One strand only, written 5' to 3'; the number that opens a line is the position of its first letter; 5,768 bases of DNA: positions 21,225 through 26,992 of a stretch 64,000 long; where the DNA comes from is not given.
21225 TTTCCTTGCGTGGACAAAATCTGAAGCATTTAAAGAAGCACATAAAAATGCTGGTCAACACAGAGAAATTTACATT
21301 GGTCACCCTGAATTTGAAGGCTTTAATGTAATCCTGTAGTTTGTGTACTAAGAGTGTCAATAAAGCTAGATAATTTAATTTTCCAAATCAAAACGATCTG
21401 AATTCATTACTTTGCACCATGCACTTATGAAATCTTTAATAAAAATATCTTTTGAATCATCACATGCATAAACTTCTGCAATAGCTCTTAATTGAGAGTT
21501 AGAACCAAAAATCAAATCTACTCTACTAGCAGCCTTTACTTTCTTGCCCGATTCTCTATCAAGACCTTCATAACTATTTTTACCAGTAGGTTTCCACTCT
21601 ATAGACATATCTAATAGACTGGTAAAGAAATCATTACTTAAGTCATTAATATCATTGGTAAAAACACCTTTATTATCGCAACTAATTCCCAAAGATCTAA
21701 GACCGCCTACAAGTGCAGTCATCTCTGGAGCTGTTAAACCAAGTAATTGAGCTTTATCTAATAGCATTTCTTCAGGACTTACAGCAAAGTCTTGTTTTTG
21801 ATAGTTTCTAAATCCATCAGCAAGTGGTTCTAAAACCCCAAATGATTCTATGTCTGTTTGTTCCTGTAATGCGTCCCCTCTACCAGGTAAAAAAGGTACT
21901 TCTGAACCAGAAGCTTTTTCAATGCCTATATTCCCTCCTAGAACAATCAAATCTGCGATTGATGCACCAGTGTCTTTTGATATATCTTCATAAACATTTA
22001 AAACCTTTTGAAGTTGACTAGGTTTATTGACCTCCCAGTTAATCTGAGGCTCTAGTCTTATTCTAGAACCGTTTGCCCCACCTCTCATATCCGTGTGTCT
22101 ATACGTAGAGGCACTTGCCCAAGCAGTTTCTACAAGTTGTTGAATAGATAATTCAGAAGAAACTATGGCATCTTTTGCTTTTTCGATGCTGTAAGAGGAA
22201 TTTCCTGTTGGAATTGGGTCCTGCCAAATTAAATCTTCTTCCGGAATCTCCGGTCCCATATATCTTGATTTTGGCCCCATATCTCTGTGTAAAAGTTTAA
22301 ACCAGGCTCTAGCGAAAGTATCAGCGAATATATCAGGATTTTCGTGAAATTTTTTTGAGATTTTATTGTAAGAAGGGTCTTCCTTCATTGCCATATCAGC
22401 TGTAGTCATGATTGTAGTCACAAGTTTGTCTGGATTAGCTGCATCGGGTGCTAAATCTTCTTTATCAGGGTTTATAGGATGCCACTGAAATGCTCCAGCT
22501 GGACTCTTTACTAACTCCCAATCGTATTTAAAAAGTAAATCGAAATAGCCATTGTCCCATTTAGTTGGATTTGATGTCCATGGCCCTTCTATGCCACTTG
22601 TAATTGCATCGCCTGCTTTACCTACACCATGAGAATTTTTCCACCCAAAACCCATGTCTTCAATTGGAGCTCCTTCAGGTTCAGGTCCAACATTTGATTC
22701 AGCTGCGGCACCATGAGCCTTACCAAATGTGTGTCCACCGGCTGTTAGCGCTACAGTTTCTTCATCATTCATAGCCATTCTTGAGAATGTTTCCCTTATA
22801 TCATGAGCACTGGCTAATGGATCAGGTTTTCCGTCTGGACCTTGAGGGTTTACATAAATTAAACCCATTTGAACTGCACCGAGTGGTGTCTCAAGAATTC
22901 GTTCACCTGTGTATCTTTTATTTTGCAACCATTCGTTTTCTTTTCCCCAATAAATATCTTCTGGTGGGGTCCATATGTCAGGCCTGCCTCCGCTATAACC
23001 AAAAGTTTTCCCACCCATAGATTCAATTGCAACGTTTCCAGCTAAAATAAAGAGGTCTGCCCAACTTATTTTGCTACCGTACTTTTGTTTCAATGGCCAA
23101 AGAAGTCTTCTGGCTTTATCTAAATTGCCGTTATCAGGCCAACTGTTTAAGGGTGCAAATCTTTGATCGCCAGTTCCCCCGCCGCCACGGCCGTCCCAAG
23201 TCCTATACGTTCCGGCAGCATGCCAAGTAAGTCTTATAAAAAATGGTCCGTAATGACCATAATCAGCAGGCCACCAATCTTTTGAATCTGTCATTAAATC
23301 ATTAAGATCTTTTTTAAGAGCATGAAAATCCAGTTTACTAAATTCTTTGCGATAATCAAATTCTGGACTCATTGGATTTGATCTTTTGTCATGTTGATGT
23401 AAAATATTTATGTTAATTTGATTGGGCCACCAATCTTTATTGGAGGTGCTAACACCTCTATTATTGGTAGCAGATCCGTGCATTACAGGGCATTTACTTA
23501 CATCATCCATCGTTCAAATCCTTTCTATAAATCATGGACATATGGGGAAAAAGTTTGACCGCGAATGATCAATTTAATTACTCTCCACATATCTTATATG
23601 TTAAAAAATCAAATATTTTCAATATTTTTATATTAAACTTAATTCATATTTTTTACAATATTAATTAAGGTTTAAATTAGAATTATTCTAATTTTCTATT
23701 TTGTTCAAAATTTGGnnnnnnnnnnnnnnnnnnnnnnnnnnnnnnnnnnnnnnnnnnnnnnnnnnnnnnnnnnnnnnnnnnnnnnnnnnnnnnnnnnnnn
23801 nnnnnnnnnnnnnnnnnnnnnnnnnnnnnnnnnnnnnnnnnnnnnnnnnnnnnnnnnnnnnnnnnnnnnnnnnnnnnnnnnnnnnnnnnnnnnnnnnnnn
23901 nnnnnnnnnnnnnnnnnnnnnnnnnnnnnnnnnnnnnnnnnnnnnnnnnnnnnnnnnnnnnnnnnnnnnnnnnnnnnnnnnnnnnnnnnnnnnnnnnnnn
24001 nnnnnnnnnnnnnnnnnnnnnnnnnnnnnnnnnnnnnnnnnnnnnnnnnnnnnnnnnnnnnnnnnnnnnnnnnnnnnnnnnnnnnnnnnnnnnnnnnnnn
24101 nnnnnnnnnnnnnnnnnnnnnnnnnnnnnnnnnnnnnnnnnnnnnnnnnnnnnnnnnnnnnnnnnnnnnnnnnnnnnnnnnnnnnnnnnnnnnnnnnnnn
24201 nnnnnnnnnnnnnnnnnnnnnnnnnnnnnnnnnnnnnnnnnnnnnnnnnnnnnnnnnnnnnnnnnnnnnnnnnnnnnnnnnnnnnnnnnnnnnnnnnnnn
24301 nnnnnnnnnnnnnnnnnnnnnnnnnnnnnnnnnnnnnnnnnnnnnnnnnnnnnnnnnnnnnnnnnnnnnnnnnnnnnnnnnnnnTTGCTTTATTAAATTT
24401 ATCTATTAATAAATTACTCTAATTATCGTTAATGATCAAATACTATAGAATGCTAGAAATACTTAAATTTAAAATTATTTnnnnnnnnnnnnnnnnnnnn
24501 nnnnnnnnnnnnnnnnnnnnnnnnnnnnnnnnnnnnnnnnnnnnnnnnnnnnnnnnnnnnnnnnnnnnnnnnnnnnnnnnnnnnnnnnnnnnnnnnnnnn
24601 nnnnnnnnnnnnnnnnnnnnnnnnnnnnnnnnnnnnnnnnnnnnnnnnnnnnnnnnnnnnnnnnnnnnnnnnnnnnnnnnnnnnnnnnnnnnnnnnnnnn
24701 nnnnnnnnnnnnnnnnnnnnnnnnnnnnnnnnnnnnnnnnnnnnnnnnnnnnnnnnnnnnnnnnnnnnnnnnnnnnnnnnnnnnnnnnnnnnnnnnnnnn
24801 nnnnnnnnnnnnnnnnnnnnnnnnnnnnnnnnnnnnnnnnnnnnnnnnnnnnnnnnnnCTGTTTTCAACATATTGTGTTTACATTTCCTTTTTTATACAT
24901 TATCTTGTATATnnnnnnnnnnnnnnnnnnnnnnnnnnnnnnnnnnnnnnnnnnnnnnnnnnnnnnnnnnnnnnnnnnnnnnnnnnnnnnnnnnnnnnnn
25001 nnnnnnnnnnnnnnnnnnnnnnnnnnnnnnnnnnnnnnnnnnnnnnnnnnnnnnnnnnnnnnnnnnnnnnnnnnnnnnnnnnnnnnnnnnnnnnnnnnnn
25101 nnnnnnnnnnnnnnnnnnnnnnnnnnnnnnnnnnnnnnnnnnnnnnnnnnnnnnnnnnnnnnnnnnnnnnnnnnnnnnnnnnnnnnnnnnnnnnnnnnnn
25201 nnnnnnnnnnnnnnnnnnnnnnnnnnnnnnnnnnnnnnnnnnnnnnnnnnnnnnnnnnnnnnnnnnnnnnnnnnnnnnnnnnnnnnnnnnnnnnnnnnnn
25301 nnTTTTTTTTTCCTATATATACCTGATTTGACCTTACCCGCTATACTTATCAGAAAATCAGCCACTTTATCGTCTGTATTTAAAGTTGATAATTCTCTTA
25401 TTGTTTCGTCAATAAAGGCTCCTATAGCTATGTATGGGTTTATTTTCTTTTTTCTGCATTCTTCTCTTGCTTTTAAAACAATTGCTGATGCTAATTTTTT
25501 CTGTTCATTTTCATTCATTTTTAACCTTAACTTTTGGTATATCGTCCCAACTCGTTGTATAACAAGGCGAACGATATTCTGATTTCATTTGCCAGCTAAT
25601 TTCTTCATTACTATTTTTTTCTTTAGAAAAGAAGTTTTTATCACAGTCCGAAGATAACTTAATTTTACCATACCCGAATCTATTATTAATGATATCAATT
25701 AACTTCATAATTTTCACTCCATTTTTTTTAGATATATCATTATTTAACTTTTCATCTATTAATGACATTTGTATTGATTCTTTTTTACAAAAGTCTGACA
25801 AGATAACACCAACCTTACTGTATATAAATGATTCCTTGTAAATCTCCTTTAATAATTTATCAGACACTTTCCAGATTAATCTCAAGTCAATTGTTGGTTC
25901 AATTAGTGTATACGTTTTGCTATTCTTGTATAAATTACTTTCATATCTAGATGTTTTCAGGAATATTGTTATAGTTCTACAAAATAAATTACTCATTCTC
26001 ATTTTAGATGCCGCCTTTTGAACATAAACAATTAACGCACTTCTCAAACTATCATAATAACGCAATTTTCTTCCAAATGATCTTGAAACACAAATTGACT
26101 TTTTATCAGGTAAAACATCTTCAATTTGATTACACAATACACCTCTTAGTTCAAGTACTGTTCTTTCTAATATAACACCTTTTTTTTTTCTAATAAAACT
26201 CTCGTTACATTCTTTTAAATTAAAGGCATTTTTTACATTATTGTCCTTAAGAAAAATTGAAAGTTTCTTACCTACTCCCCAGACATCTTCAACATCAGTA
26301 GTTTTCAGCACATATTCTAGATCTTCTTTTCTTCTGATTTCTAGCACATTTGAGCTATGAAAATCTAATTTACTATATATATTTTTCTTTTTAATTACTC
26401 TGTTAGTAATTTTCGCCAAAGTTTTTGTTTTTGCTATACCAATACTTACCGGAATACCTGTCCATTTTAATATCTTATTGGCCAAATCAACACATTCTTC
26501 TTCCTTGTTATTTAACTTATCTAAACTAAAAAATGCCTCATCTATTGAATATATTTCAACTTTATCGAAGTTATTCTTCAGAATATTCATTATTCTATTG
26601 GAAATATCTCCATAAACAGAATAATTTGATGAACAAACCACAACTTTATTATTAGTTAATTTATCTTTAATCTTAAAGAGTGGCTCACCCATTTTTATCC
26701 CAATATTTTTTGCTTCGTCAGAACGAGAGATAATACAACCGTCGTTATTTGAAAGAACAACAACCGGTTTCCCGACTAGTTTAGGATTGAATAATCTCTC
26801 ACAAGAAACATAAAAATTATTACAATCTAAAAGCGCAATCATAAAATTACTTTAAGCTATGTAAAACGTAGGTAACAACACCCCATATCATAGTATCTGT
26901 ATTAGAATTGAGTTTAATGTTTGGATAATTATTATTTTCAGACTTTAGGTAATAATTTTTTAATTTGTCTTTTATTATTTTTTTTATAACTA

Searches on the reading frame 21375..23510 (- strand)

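Call 27: search_protein_families(library=pfam, proteins=[window:21375-23510:-], max_evalue=0.001)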
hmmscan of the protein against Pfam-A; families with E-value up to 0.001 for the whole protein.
window:21375-23510:- (711 aa): 1 family
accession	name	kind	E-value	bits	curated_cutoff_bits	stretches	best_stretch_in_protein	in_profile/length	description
PF00141.28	peroxidase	-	1.2e-68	231.9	27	2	82-391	10-237/237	Peroxidase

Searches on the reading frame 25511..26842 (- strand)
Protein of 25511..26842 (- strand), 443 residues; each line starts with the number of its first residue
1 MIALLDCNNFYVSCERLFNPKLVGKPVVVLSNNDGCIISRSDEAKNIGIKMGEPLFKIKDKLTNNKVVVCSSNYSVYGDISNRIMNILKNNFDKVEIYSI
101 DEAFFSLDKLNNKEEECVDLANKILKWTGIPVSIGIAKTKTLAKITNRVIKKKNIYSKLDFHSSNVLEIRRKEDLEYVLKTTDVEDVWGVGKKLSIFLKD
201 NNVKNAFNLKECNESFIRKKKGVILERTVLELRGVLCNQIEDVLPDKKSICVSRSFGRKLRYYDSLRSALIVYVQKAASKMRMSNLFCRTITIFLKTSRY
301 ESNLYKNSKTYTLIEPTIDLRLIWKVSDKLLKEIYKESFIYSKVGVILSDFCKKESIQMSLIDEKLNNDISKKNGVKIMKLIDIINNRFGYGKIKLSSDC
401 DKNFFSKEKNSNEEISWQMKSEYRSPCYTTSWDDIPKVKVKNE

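Call 27: search_protein_families(library=pfam, proteins=[window:25511-26842:-], max_evalue=0.001)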
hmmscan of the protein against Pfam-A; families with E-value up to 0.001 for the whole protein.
window:25511-26842:- (443 aa): 3 families
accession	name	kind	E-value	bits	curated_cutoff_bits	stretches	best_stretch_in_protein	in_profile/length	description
PF00817.25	IMS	-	3.5e-38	131.3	23.2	1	5-147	1-147/148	impB/mucB/samB family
PF11799.13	IMS_C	-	7.3e-22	78.3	20.7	1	247-361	1-109/109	impB/mucB/samB family C-terminal domain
PF13438.11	DUF4113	-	5.4e-16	58.8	24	1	377-438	2-51/51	Domain of unknown function (DUF4113)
